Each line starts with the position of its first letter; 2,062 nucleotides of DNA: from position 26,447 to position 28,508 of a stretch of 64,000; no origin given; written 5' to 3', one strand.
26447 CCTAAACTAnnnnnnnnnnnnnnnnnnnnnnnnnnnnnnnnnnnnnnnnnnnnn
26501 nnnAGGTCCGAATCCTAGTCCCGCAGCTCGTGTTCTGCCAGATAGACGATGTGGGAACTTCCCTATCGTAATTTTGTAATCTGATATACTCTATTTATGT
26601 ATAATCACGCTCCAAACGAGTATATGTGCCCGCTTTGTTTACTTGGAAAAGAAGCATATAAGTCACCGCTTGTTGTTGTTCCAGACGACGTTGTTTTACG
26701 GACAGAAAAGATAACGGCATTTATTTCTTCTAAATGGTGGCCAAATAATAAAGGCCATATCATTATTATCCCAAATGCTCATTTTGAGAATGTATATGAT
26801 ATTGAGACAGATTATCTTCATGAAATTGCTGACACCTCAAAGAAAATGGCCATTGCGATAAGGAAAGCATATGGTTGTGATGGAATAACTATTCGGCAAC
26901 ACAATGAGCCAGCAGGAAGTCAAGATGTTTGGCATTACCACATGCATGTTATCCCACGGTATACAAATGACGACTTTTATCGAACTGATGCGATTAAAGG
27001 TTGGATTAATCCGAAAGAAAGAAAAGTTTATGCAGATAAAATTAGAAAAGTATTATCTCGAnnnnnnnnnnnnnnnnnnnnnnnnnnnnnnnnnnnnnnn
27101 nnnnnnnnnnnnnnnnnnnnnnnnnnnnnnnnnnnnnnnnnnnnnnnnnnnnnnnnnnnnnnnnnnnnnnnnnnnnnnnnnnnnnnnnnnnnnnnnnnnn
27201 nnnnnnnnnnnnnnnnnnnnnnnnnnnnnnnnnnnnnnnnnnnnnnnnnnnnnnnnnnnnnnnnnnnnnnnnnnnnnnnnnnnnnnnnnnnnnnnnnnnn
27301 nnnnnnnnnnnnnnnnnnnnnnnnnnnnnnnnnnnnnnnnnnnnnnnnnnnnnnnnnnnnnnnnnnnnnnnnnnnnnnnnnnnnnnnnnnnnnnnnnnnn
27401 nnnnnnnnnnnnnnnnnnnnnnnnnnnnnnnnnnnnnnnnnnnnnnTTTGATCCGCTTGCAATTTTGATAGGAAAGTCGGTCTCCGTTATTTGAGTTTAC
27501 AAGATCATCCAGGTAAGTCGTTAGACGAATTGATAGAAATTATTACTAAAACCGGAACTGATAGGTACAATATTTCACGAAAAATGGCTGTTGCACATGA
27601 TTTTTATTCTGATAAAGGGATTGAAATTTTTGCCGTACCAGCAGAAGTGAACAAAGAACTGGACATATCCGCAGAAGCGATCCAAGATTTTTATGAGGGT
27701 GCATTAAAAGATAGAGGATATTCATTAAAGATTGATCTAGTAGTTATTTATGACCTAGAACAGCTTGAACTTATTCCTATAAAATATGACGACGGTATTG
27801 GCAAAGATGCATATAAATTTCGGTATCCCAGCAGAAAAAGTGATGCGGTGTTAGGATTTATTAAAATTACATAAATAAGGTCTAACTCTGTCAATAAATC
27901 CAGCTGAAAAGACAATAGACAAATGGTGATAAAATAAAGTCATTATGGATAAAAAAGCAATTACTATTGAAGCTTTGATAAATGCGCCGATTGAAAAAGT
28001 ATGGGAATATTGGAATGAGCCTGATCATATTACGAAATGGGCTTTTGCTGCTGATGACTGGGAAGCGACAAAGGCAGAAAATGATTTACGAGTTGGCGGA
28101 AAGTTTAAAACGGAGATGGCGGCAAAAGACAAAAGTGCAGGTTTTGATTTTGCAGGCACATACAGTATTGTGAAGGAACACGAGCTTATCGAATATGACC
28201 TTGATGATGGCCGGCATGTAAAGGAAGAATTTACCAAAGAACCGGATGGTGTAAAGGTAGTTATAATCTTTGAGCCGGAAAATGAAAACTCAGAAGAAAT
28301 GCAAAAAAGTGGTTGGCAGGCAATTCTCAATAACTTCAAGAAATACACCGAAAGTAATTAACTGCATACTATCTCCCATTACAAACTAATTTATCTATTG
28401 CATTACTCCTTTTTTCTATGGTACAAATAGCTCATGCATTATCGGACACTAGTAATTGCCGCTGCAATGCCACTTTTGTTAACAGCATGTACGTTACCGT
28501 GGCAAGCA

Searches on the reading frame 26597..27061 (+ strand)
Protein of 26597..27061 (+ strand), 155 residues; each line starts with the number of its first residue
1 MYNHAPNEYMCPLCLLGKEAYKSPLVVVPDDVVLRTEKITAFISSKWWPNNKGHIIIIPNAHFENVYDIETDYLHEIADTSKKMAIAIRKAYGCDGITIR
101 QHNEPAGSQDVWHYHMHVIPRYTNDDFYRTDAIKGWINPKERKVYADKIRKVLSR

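Call 65: search_protein_families(library=pfam, proteins=[window:26597-27061:+], max_evalue=0.001)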
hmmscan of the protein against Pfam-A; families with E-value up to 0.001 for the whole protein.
window:26597-27061:+ (155 aa): 3 families
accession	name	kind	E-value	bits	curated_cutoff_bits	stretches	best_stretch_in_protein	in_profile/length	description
PF01230.28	HIT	-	2.2e-16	60.7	21.5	1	28-123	4-97/98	HIT domain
PF11969.13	DcpS_C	-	1.3e-06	29.2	24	1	29-120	13-101/114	Scavenger mRNA decapping enzyme C-term binding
PF04677.20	CwfJ_C_1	-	1.1e-05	25.7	21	1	10-120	13-108/122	Protein similar to CwfJ C-terminus 1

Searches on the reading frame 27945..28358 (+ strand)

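Call 65: search_protein_families(library=pfam, proteins=[window:27945-28358:+], max_evalue=0.001)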
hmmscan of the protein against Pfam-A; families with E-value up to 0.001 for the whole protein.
window:27945-28358:+ (138 aa): 2 families
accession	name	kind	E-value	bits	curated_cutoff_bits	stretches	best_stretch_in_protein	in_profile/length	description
PF08327.17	AHSA1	-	4e-21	76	22.1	1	13-135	1-124/125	Activator of Hsp90 ATPase homolog 1-like protein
PF10604.15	Polyketide_cyc2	-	6.2e-05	23.8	27.4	1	6-112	4-109/142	Polyketide cyclase / dehydrase and lipid transport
